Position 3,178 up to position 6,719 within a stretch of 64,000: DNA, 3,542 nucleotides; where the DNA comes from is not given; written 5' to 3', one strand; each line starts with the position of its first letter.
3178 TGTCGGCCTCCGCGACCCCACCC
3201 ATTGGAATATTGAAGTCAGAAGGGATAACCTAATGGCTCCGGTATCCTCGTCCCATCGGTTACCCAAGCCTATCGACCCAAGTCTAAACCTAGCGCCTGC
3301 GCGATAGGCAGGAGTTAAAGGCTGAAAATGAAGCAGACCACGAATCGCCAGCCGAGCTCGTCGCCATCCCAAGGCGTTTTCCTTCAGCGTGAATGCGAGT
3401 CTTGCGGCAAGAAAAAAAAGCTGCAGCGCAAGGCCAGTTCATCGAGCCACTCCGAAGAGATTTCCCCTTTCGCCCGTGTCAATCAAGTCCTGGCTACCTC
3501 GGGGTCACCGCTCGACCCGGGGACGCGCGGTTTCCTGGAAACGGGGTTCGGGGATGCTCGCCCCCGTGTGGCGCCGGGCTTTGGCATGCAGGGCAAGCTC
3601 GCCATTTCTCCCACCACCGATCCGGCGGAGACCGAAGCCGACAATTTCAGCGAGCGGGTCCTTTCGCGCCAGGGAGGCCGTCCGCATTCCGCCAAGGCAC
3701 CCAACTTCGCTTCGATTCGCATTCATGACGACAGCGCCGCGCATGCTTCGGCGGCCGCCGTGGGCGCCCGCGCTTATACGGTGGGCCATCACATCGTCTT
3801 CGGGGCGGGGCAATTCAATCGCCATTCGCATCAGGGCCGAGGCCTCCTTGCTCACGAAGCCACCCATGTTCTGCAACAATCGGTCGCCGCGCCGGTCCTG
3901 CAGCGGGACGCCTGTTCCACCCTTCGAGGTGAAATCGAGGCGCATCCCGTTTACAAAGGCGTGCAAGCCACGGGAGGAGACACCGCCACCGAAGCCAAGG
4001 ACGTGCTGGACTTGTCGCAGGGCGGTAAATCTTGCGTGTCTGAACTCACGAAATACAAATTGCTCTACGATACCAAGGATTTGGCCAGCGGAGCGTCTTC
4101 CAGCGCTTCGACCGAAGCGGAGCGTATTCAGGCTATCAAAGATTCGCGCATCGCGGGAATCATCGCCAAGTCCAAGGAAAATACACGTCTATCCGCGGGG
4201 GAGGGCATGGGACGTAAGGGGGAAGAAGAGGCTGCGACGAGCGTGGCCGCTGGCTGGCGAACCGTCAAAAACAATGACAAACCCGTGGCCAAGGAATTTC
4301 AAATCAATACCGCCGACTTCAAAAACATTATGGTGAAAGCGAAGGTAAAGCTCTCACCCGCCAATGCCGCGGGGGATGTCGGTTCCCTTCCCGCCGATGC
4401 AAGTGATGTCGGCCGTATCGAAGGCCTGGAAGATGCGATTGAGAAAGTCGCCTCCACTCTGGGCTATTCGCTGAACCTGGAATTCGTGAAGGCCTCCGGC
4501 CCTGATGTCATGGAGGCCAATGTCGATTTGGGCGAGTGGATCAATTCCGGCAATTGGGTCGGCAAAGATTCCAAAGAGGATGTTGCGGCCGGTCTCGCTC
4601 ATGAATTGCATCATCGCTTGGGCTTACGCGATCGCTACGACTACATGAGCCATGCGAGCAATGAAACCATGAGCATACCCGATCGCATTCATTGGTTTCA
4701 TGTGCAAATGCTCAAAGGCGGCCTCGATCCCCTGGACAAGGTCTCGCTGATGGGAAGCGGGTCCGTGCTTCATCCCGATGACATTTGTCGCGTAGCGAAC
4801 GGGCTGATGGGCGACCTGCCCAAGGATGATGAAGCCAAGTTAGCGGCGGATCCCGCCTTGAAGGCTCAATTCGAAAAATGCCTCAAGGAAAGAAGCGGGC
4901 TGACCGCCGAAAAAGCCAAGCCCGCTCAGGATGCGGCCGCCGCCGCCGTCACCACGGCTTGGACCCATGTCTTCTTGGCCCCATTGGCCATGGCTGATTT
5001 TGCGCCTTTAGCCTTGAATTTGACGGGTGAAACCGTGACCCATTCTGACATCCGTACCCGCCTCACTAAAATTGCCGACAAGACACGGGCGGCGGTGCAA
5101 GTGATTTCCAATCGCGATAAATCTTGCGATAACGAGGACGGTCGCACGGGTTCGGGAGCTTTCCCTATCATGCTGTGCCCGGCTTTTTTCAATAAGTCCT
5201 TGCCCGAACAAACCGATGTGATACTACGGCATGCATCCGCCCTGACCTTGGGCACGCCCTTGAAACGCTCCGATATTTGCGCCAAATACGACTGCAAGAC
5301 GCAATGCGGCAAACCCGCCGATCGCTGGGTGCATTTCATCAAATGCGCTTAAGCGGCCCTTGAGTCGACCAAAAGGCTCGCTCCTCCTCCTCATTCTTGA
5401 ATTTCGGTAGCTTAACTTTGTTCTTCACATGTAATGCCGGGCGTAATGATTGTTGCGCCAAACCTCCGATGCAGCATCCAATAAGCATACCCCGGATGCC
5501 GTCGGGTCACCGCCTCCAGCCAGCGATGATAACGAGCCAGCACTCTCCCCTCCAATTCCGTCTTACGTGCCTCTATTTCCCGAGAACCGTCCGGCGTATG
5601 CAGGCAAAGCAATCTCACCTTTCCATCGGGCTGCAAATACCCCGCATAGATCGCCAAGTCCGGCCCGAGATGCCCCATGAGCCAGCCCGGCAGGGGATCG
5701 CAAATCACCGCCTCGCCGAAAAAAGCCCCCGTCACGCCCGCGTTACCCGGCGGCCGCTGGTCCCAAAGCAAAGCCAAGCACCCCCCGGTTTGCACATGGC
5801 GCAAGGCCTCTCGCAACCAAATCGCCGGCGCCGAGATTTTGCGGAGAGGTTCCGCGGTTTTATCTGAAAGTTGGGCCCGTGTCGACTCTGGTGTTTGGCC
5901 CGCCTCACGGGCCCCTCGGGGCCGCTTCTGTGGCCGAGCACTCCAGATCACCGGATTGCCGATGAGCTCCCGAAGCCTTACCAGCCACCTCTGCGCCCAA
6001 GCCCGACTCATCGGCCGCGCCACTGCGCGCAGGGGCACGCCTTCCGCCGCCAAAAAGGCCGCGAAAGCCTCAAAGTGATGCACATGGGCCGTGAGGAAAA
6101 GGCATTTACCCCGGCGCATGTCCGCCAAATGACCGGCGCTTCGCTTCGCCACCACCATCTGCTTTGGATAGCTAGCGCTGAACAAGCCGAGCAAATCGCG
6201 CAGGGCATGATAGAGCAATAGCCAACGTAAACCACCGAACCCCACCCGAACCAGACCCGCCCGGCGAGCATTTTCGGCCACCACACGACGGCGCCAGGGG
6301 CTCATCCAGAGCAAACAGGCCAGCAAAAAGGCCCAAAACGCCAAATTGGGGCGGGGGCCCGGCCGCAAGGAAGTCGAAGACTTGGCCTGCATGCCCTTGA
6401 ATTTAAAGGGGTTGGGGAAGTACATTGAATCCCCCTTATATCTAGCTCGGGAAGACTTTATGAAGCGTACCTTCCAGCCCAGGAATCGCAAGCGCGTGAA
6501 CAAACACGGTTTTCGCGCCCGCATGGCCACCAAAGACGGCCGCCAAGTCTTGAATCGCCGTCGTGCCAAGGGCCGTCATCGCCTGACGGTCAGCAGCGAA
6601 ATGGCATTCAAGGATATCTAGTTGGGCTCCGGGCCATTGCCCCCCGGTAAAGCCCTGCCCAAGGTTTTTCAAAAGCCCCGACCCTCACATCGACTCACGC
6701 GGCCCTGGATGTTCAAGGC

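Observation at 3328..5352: Orphan DUF4157 zincin-like protein with a second HExxH motif: candidate polymorphic toxin / secreted effector without a visible delivery system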

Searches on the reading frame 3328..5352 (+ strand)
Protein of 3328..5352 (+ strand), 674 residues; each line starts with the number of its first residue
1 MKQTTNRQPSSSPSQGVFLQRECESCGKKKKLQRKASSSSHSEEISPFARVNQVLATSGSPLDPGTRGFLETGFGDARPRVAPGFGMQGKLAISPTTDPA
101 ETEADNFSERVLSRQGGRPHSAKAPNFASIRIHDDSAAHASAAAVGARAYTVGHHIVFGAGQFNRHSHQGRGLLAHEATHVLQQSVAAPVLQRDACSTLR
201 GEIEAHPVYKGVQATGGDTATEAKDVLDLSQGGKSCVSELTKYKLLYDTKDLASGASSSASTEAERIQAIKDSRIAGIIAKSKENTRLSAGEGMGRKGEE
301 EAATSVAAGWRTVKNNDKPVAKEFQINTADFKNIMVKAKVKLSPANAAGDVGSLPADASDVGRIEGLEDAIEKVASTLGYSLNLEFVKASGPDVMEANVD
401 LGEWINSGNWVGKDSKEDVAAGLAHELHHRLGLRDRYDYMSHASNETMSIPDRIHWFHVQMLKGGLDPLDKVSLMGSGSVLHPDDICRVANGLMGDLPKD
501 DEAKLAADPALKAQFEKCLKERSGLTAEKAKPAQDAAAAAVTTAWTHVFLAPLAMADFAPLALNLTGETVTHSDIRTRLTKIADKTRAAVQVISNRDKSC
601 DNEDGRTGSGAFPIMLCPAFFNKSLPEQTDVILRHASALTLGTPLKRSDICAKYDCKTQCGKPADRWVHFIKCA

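Call 5: search_protein_families(library=pfam, proteins=[window:3328-5352:+], max_evalue=0.1)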
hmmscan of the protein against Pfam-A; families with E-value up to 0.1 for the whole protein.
window:3328-5352:+ (674 aa): 1 family
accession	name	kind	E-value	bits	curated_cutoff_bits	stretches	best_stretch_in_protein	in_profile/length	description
PF13699.11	eCIS_core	-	1.5e-19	70.4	22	1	126-185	17-76/79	eCIS core domain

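Call 6: search_solved_structures(query=window:3328-5352:+, max_evalue=10, show_alignments=2)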
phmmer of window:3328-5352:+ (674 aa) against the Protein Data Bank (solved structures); distinct sequences matched with E-value up to 10: 0.

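Call 9: search_protein_families(library=ncbifam, proteins=[window:3328-5352:+], max_evalue=0.1)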
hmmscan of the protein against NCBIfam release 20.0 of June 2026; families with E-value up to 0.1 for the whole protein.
window:3328-5352:+ (674 aa): 1 family
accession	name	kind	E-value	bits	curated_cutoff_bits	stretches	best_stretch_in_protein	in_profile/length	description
TIGR03952.1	metzin_BF0631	equivalog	0.044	12.8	208.1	1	327-436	143-249/351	zinc-dependent metalloproteinase lipoprotein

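Call 10: search_protein_families(library=padloc, proteins=[window:3328-5352:+], max_evalue=0.1)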
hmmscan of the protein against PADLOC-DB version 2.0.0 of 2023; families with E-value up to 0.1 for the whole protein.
window:3328-5352:+ (674 aa): 0 families

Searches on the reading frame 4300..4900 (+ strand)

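Call 11: search_protein_families(library=pfam, proteins=[window:4300-4900:+], max_evalue=10)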
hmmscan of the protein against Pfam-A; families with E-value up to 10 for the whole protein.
window:4300-4900:+ (200 aa): 1 family
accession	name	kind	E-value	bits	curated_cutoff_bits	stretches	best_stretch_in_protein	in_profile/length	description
PF13376.11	OmdA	-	0.048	14.1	25.6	1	172-193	3-24/60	Bacteriocin-protection, YdeI or OmpD-Associated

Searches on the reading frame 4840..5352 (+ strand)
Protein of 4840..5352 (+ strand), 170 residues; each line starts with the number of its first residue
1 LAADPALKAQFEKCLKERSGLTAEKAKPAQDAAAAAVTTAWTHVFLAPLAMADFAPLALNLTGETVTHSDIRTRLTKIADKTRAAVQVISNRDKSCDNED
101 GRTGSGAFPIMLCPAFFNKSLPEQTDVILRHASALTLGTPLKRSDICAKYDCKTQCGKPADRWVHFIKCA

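Call 11: search_protein_families(library=pfam, proteins=[window:4840-5352:+], max_evalue=10)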
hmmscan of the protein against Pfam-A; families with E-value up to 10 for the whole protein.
window:4840-5352:+ (170 aa): 1 family
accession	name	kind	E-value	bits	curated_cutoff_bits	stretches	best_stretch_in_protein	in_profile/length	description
PF09180.16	ProRS-C_1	-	0.13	12.8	31.5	1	128-166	28-67/71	Prolyl-tRNA synthetase, C-terminal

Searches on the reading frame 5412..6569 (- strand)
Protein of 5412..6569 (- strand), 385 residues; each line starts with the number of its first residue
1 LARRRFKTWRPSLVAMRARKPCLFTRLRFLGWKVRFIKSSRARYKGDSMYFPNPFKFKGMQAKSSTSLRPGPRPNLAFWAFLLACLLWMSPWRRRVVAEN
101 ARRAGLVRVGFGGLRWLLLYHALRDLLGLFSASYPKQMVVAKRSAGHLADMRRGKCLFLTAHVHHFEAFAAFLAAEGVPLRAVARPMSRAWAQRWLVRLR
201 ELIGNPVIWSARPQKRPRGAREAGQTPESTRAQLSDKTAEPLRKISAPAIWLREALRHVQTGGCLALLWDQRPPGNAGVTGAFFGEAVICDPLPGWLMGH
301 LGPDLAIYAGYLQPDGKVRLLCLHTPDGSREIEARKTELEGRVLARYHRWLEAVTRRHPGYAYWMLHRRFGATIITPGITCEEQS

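Call 5: search_protein_families(library=pfam, proteins=[window:5412-6569:-], max_evalue=0.1)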
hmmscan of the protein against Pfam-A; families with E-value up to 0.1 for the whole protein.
window:5412-6569:- (385 aa): 0 families

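Call 9: search_protein_families(library=ncbifam, proteins=[window:5412-6569:-], max_evalue=0.1)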
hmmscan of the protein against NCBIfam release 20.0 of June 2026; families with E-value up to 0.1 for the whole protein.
window:5412-6569:- (385 aa): 2 families
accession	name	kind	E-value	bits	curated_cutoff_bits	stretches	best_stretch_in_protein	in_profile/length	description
NF006487.0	PRK08905.1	equivalog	7.5e-05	21.9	281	1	155-201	103-148/290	lysophospholipid acyltransferase family protein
NF006270.0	PRK08419.1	equivalog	0.00098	18.5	248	0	154-206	113-165/298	lipid A biosynthesis lauroyl acyltransferase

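Call 10: search_protein_families(library=padloc, proteins=[window:5412-6569:-], max_evalue=0.1)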
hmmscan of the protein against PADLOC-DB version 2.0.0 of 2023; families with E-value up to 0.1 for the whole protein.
window:5412-6569:- (385 aa): 0 families
